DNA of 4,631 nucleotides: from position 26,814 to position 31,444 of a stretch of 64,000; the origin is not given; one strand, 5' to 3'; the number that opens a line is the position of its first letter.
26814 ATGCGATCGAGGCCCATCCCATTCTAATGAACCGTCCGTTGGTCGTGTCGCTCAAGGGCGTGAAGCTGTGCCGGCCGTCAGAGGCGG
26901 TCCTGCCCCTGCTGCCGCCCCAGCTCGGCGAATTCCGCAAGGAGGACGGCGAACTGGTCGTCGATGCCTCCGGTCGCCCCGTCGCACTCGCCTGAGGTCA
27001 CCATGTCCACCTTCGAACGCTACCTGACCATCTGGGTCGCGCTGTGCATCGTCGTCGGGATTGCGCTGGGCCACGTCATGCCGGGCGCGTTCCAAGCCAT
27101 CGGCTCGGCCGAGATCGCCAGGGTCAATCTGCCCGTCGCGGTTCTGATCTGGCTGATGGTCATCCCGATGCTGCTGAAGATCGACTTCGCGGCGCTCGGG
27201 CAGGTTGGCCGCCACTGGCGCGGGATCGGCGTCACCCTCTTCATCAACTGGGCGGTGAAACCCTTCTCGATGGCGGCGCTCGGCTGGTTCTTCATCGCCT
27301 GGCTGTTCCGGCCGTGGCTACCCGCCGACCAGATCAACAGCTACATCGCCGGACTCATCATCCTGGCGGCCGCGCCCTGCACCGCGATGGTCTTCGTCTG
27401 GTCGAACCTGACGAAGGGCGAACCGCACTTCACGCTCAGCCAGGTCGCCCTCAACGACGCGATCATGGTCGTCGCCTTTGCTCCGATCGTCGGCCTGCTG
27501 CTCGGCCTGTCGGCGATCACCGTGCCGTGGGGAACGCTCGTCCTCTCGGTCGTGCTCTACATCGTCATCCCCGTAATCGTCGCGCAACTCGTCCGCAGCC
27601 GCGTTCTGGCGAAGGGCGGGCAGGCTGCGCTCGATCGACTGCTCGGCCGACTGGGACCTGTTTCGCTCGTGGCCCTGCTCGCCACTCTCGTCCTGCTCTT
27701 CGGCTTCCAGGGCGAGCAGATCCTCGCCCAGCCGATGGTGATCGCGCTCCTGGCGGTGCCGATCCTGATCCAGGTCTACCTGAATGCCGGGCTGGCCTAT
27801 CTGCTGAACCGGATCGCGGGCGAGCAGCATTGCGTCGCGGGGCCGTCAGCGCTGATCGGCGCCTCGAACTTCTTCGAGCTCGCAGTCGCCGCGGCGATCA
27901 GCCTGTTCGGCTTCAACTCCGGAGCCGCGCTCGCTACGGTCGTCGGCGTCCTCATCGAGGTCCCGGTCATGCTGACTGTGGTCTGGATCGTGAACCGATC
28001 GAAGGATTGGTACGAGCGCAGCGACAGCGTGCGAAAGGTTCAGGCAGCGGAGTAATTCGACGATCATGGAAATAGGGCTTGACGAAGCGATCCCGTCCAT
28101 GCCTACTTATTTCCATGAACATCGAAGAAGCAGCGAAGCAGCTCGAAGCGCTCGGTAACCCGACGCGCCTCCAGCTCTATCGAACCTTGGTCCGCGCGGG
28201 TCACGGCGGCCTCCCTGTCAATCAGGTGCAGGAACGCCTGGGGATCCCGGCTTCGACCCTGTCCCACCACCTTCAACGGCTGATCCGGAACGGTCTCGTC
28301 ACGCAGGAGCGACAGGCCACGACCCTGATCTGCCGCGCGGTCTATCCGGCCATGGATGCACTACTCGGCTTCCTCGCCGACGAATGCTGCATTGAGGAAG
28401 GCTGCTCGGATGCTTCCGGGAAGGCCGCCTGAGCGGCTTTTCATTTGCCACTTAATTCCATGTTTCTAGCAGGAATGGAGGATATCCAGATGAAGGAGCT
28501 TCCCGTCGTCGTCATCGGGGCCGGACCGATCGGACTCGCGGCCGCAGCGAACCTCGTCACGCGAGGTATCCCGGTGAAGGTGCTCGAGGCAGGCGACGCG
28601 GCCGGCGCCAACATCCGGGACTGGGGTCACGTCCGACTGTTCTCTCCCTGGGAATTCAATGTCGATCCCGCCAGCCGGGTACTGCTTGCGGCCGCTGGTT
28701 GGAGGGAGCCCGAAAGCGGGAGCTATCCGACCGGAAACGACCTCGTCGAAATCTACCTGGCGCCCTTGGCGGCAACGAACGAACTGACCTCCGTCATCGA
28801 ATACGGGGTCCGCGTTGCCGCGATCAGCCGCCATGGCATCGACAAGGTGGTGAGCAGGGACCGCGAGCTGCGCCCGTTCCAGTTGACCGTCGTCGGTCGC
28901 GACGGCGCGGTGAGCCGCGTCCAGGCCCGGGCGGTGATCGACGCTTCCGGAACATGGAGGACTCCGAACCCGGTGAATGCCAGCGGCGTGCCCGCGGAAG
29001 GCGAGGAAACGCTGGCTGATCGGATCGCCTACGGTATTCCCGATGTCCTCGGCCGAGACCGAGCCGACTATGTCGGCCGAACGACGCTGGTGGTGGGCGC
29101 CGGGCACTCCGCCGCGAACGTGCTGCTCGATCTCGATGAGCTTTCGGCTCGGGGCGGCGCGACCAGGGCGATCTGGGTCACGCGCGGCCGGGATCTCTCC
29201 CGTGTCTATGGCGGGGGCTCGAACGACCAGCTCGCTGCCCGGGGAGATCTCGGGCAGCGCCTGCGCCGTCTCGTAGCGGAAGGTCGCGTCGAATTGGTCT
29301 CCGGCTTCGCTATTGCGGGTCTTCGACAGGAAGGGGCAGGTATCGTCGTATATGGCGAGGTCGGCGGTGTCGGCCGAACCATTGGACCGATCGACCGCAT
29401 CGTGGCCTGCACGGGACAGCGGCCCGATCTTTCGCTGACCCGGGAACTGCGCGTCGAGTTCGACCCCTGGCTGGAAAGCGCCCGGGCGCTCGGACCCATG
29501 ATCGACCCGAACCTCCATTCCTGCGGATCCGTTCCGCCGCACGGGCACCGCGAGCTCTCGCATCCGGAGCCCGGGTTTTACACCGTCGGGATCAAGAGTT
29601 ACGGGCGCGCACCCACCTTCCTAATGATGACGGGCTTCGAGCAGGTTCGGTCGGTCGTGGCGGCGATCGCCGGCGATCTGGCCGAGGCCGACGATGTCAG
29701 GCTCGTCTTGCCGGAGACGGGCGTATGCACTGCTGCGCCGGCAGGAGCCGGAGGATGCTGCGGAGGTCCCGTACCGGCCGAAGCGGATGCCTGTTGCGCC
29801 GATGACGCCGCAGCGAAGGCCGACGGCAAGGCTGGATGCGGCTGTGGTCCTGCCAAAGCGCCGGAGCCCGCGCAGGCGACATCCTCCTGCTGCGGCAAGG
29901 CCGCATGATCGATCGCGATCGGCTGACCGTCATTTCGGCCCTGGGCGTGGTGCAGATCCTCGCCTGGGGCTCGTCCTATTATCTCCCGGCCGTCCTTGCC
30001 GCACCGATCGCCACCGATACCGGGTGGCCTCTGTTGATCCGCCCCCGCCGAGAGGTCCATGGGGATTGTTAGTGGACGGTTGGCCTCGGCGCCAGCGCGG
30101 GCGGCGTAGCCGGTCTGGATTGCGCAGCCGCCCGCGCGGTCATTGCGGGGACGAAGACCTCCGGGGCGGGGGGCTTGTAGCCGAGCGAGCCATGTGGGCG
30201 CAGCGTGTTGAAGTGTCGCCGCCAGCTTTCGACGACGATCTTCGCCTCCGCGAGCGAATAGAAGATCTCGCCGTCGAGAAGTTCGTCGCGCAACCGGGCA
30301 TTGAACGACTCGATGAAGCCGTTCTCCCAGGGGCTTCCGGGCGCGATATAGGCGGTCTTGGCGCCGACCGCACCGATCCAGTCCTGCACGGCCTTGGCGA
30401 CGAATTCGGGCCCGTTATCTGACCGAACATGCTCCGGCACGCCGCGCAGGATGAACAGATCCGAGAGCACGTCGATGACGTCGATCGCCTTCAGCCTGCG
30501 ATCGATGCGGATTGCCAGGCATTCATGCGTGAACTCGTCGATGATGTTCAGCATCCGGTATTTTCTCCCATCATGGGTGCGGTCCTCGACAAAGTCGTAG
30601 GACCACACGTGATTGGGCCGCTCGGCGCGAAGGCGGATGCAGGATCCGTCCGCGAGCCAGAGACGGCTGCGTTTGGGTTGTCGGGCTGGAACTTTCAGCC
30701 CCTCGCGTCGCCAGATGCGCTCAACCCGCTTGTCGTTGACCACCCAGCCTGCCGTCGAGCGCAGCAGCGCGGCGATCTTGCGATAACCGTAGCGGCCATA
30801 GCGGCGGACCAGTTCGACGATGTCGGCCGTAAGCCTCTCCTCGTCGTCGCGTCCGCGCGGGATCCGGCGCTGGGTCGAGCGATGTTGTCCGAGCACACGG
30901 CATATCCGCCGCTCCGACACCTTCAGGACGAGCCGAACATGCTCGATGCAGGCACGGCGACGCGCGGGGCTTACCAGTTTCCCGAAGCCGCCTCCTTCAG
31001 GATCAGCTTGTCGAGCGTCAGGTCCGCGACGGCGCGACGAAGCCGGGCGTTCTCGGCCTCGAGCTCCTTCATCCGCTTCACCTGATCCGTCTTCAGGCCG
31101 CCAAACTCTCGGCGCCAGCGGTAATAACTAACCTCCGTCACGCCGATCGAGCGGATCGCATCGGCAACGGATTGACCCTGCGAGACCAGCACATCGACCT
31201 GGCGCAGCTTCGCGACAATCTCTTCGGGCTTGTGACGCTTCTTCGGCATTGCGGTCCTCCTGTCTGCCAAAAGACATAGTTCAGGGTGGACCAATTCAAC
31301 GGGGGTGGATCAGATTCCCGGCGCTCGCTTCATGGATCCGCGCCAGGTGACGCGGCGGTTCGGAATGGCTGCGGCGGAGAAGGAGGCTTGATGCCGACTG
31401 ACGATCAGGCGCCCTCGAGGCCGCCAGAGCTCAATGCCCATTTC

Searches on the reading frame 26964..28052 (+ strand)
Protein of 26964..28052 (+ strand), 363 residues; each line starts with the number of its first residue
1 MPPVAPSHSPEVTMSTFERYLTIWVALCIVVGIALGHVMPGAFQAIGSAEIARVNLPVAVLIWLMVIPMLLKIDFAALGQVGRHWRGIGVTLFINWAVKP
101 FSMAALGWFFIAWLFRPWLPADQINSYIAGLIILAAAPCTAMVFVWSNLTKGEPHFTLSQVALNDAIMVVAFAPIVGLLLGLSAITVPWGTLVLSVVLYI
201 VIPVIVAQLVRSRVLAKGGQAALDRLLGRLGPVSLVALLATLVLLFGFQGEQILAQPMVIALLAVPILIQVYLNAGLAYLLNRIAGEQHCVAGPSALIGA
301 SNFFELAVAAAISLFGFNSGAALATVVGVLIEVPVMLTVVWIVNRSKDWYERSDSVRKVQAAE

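Call 50: search_protein_families(library=pfam, proteins=[window:26964-28052:+], max_evalue=0.00001)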
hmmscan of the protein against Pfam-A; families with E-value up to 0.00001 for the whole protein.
window:26964-28052:+ (363 aa): 1 family
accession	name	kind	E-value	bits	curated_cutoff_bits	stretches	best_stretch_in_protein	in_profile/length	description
PF01758.21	SBF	-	2.6e-30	106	24.3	1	60-255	2-190/191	Sodium Bile acid symporter family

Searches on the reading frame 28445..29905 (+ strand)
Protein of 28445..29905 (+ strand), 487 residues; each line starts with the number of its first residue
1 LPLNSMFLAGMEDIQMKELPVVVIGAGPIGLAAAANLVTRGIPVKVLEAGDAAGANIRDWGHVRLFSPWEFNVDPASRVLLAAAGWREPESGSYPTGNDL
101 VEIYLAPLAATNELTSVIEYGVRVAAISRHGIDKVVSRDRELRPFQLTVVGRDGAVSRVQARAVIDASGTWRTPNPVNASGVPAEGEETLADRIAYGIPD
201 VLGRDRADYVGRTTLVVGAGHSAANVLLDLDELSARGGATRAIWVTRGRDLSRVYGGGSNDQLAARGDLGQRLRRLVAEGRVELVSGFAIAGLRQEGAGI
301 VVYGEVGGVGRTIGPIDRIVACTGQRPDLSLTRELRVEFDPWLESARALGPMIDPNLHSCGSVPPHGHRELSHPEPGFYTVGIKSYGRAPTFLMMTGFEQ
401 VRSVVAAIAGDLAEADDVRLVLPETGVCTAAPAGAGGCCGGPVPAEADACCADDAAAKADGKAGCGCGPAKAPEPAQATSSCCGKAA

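Call 50: search_protein_families(library=pfam, proteins=[window:28445-29905:+], max_evalue=0.00001)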
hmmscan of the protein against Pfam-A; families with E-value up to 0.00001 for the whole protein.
window:28445-29905:+ (487 aa): 4 families
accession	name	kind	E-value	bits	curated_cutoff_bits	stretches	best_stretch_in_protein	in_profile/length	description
PF13738.12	Pyr_redox_3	-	2e-13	50.7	30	1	22-334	1-276/305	Pyridine nucleotide-disulphide oxidoreductase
PF07992.20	Pyr_redox_2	-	3.8e-07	30.3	26.1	0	11-53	133-177/291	Pyridine nucleotide-disulphide oxidoreductase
PF01266.30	DAO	-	1.2e-06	28.8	27.9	1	21-66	2-49/353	FAD dependent oxidoreductase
PF13450.12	NAD_binding_8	-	2.8e-06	27.9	21.9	1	23-62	1-40/68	NAD(P)-binding Rossmann-like domain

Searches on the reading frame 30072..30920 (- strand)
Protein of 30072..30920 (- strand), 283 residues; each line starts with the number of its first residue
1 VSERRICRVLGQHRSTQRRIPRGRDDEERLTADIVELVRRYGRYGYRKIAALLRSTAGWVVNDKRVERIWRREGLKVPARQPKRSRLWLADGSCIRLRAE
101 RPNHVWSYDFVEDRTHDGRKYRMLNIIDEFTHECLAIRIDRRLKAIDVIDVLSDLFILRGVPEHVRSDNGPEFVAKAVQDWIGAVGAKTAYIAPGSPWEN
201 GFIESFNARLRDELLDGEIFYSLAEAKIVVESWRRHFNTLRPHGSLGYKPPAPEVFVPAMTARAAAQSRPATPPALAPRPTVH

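Call 66: search_protein_families(library=pfam, proteins=[window:30072-30920:-], max_evalue=0.00001)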
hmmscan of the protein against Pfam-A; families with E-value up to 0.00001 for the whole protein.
window:30072-30920:- (283 aa): 3 families
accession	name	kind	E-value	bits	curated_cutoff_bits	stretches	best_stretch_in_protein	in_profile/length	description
PF13683.12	rve_3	-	5.7e-27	93.7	26.5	1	186-251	2-67/67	Integrase core domain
PF00665.32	rve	-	8e-21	74.7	32.6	1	100-197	2-102/102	Integrase core domain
PF13276.12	HTH_21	-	2e-13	50.8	28.1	1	26-82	2-59/60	HTH-like domain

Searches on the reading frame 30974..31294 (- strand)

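Call 66: search_protein_families(library=pfam, proteins=[window:30974-31294:-], max_evalue=0.00001)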
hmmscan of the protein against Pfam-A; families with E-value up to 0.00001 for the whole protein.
window:30974-31294:- (107 aa): 1 family
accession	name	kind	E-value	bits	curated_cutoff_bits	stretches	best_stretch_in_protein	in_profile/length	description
PF01527.26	HTH_Tnp_1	-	2.4e-12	47.3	24.1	1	19-90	5-75/75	Transposase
